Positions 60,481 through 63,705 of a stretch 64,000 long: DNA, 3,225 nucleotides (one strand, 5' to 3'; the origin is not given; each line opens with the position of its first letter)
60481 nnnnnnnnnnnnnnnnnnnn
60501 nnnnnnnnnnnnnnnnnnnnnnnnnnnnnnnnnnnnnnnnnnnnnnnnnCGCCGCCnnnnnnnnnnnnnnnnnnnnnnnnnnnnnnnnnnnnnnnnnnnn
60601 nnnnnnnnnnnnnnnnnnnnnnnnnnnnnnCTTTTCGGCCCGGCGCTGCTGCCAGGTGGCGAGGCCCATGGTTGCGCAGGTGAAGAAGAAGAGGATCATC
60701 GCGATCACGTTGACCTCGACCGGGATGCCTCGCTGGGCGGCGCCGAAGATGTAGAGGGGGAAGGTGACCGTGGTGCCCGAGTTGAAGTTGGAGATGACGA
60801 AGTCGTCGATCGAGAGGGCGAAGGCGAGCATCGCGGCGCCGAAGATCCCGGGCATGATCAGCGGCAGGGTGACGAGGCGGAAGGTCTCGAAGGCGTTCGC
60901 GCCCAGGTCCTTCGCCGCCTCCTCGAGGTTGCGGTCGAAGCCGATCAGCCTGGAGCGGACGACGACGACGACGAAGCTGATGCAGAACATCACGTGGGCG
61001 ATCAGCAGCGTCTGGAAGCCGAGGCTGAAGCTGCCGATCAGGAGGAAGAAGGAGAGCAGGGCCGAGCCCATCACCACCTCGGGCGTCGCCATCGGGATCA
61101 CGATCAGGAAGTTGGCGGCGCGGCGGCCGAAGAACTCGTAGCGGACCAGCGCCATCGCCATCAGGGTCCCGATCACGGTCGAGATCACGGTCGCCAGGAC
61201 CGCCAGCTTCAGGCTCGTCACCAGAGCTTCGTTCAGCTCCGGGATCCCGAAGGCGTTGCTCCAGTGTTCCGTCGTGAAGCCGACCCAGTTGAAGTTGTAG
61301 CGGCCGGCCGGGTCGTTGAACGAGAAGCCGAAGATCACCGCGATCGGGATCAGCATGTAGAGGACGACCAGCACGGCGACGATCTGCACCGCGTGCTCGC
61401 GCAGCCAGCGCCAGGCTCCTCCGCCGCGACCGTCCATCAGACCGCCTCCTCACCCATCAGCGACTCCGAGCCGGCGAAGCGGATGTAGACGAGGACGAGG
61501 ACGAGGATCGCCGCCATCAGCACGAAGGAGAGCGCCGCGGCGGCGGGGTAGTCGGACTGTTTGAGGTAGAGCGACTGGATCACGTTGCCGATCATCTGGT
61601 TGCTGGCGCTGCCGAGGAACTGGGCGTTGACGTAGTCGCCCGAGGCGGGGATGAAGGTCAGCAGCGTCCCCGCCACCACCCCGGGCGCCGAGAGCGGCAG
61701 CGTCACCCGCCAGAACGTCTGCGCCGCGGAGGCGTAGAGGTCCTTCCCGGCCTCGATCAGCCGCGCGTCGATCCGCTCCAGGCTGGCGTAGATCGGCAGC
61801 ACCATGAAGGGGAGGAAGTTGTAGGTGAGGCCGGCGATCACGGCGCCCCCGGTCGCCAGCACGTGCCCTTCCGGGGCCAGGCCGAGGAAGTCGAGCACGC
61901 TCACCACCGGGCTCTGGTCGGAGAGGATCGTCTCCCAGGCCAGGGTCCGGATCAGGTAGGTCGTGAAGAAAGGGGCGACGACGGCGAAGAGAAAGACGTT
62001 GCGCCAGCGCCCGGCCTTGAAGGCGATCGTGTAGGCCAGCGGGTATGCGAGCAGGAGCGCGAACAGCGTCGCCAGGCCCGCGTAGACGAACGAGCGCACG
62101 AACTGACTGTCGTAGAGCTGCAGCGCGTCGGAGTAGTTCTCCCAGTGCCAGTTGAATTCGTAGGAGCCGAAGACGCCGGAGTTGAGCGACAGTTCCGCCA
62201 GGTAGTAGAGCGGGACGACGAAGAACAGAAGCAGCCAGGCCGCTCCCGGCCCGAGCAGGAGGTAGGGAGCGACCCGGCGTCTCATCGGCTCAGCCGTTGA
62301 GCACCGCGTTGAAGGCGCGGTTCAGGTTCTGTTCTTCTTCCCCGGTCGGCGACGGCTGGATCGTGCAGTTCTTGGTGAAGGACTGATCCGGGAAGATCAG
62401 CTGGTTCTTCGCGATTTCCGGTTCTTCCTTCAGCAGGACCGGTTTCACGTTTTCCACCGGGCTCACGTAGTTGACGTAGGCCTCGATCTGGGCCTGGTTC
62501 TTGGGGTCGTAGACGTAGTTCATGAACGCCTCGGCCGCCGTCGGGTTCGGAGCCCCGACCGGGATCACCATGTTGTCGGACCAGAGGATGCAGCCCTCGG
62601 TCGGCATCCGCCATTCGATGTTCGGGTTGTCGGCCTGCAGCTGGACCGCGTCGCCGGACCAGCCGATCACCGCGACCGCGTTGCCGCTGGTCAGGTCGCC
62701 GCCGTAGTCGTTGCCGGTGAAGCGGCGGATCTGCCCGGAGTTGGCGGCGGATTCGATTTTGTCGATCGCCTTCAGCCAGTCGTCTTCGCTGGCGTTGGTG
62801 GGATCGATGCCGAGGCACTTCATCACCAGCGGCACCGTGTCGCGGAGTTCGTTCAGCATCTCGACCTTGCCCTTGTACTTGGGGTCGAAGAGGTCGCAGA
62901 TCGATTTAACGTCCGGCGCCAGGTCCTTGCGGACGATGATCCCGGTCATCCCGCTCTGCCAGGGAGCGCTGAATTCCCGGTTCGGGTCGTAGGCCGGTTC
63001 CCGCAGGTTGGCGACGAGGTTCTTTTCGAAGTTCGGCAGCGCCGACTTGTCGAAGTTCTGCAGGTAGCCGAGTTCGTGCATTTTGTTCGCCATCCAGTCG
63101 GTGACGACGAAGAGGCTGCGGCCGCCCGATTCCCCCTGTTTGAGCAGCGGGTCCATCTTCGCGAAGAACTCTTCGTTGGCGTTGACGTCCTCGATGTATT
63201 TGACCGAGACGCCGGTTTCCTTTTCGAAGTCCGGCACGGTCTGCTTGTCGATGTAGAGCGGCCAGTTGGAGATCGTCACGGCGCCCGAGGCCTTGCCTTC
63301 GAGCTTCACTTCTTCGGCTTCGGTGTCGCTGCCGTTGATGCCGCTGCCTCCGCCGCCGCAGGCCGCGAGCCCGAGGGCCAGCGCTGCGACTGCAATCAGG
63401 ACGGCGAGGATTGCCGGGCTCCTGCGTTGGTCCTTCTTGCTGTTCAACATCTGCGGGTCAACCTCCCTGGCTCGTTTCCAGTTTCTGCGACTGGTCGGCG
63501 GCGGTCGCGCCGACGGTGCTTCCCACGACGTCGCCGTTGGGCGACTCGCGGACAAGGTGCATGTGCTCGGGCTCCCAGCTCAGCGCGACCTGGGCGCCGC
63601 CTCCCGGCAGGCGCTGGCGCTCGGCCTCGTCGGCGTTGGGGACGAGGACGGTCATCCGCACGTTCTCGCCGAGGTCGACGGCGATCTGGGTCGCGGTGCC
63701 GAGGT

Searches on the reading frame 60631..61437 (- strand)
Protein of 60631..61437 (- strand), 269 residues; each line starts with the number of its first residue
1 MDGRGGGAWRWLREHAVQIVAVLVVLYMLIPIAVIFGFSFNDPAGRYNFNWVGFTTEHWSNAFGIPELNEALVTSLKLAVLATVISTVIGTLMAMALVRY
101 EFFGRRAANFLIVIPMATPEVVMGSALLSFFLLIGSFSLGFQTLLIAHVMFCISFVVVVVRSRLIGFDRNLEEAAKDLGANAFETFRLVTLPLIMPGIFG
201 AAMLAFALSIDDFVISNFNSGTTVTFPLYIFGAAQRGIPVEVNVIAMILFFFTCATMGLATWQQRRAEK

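Call 12: find_related_loci(query=window:60631-61437:-, collection=genome_contigs, flank=10000)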
Query window:60631-61437:- (269 aa) in genome_contigs; peptide patterns used: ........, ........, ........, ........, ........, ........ (x = any residue, [..] = any of these).
600 stretches matched a pattern (row limit reached: there are more); 554 encode a relative of the query (tblastn E <= 1e-3); the best 80 are kept; 80 distinct loci.
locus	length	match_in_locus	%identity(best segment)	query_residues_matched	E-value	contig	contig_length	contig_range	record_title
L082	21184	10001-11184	97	1-269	2e-172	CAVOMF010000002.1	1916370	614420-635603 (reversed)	MAG: uncultured Actinomycetes bacterium isolate MFD00392.bin.1.285 genome assembly, contig: contig_4595, whole genome sh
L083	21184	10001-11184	95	1-269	2e-168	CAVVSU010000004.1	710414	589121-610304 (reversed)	MAG: uncultured Actinomycetes bacterium isolate MFD02840.bin.2.144 genome assembly, contig: contig_43068, whole genome s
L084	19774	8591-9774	94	1-269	4e-158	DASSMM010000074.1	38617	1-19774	MAG TPA_asm: Solirubrobacterales bacterium isolate SMAG_U1198 k141_264200, whole genome shotgun sequence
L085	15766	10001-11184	93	7-269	3e-157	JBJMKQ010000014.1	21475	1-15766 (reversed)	MAG: Solirubrobacterales bacterium isolate H2_16_all_fractions_metab_138_69_25 k255_1201296, whole genome shotgun sequen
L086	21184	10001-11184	93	8-269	8e-157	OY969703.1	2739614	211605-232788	MAG: uncultured Actinomycetes bacterium isolate MFD09368.bin.c.6 genome assembly, chromosome: 1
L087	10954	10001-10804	85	2-269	7e-149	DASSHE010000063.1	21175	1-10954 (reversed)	MAG TPA_asm: Solirubrobacterales bacterium isolate SMAG_U1051 k141_1304673, whole genome shotgun sequence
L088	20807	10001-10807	84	1-269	3e-148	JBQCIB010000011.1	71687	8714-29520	MAG: Solirubrobacterales bacterium isolate bin760 k141_15012, whole genome shotgun sequence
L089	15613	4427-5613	83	2-269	5e-147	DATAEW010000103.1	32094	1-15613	MAG TPA_asm: Solirubrobacterales bacterium isolate SMAG_U6787 k141_4097415, whole genome shotgun sequence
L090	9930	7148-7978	81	2-269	1e-145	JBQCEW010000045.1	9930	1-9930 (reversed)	MAG: Solirubrobacterales bacterium isolate bin158 k141_263418, whole genome shotgun sequence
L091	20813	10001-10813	83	4-269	1e-142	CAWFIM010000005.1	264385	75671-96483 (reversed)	MAG: uncultured Solirubrobacterales bacterium isolate MFD02159.bin.2.114 genome assembly, contig: contig_33220, whole ge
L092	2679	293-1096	82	2-269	6e-150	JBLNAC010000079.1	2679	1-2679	MAG: Syntrophothermus sp. isolate MAG187 PRJNA951521_bin45_renamed_78, whole genome shotgun sequence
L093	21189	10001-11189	83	6-269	4e-140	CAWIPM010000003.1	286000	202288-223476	MAG: uncultured Solirubrobacterales bacterium isolate MFD05502.bin.1.139 genome assembly, contig: contig_16456, whole ge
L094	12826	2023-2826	85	2-269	7e-140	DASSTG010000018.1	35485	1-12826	MAG TPA_asm: Solirubrobacterales bacterium isolate SMAG_U535 k141_6977, whole genome shotgun sequence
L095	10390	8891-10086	86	2-269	1e-139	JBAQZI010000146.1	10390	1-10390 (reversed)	MAG: Solirubrobacterales bacterium isolate MFD10706_ilm_asm_bin9 k127_103111, whole genome shotgun sequence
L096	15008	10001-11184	84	2-269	3e-139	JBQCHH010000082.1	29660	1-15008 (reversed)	MAG: Solirubrobacterales bacterium isolate bin712 k141_720254, whole genome shotgun sequence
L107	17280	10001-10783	81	9-269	3e-136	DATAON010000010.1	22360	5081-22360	MAG TPA_asm: Solirubrobacterales bacterium isolate SMAG_U7046 k141_7375434, whole genome shotgun sequence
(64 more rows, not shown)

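Call 49: search_protein_families(library=pfam, proteins=[L085:11512-12723:+, L086:11302-12201:-, L088:10980-12164:-, L089:7186-8457:-, L089:8462-8806:-, L107:10915-11862:+, L082:13128-14783:-, L082:11880-12779:-, L082:12407-12997:-, L082:11392-11655:+], max_evalue=0.001)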
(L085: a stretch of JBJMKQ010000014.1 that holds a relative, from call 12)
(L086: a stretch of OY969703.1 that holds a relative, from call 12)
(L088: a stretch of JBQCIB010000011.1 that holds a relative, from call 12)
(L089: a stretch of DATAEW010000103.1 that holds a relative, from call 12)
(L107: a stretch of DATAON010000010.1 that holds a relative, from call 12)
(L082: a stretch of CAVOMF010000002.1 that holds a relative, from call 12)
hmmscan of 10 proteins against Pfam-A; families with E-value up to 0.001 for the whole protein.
L085:11512-12723:+ (403 aa): 3 families
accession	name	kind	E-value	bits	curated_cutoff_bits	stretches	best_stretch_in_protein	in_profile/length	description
PF13784.11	Fic_N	-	8.3e-27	93.5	26.7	1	42-123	2-82/82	Fic/DOC family N-terminal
PF02661.23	Fic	-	5.4e-18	66.1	24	1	129-235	1-93/93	Fic/DOC family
PF11972.14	HTH_13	-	0.00076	19.9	26.1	0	322-369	6-49/54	HTH DNA binding domain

L086:11302-12201:- (299 aa): 0 families

L088:10980-12164:- (394 aa): 0 families

L089:7186-8457:- (423 aa): 2 families
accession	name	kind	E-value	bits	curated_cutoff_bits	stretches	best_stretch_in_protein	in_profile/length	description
PF07804.18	HipA_C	-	1.5e-40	139.6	30.5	1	175-386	1-213/213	HipA-like C-terminal domain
PF13657.11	Couple_hipA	-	6.8e-05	23.7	22.5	1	15-91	6-75/99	HipA N-terminal domain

L089:8462-8806:- (114 aa): 5 families
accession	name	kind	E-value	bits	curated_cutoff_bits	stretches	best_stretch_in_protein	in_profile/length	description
PF01381.28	HTH_3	-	5.9e-13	49.1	23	1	30-79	1-50/55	Helix-turn-helix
PF13560.12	HTH_31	-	4.1e-11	43.5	27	1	25-87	1-64/64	Helix-turn-helix domain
PF13443.12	HTH_26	-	5.2e-06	27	22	1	35-79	7-52/63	Cro/C1-type HTH DNA-binding domain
PF12844.13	HTH_19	-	1.5e-05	25.2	30.2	1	30-80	4-54/64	Helix-turn-helix domain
PF13744.12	HTH_37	-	0.00039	20.6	27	1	20-78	13-72/80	Helix-turn-helix domain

L107:10915-11862:+ (315 aa): 2 families
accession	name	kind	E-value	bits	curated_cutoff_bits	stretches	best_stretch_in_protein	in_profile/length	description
PF18741.7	MTES_1575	-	1.3e-11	44.8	38.2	1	217-309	1-96/96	REase_MTES_1575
PF13338.12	AbiEi_4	-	2.5e-11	43.9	25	1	22-68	3-48/49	Transcriptional regulator, AbiEi antitoxin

L082:13128-14783:- (551 aa): 5 families
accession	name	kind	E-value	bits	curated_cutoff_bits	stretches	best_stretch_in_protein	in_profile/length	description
PF01555.25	N6_N4_Mtase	-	1.8e-43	149.5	26.7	1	58-355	1-219/221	DNA methylase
PF04471.18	Mrr_cat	-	1e-09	39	21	1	398-476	26-105/115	Restriction endonuclease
PF13649.12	Methyltransf_25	-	2.2e-05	25.5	27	0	321-368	1-50/97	Methyltransferase domain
PF08241.18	Methyltransf_11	-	0.00038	21.5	21.2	0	326-363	5-42/95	Methyltransferase domain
PF13847.12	Methyltransf_31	-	0.00055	20.1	27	0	316-363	2-52/145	Methyltransferase domain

L082:11880-12779:- (299 aa): 2 families
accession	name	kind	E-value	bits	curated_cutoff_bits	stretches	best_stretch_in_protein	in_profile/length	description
PF01609.27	DDE_Tnp_1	-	1.1e-24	87.8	23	1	53-283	5-193/200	Transposase DDE domain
PF13751.12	DDE_Tnp_1_6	-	3.7e-06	27.7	25.1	1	239-286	69-117/125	Transposase DDE domain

L082:12407-12997:- (196 aa): 1 family
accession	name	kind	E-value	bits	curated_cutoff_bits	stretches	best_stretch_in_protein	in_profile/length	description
PF05598.16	DUF772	-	1.1e-05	25.7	23.1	1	39-106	1-67/74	Transposase domain (DUF772)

L082:11392-11655:+ (87 aa): 0 families

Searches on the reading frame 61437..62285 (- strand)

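Call 8: search_protein_families(library=pfam, proteins=[window:61437-62285:-], max_evalue=0.001)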
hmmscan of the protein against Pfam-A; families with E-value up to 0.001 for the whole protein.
window:61437-62285:- (282 aa): 1 family
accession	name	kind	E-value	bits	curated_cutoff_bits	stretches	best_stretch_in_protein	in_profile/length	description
PF00528.27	BPD_transp_1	-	5.2e-10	39.8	26.4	1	111-268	43-172/184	Binding-protein-dependent transport system inner membrane component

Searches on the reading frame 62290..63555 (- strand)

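Call 8: search_protein_families(library=pfam, proteins=[window:62290-63555:-], max_evalue=0.001)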
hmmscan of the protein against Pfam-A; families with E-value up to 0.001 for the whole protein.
window:62290-63555:- (421 aa): 4 families
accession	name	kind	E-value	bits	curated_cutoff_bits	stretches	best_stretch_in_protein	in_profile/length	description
PF13416.11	SBP_bac_8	-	9e-31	108.1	27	1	107-382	3-272/279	Bacterial extracellular solute-binding protein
PF13343.11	SBP_bac_6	-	3.7e-17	63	24.6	1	157-383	22-233/245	Bacterial extracellular solute-binding protein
PF01547.30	SBP_bac_1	-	1.3e-14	55.3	26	1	105-355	16-307/307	Bacterial extracellular solute-binding protein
PF13531.11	SBP_bac_11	-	2.9e-06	27.7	25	1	198-360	75-224/227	Bacterial extracellular solute-binding protein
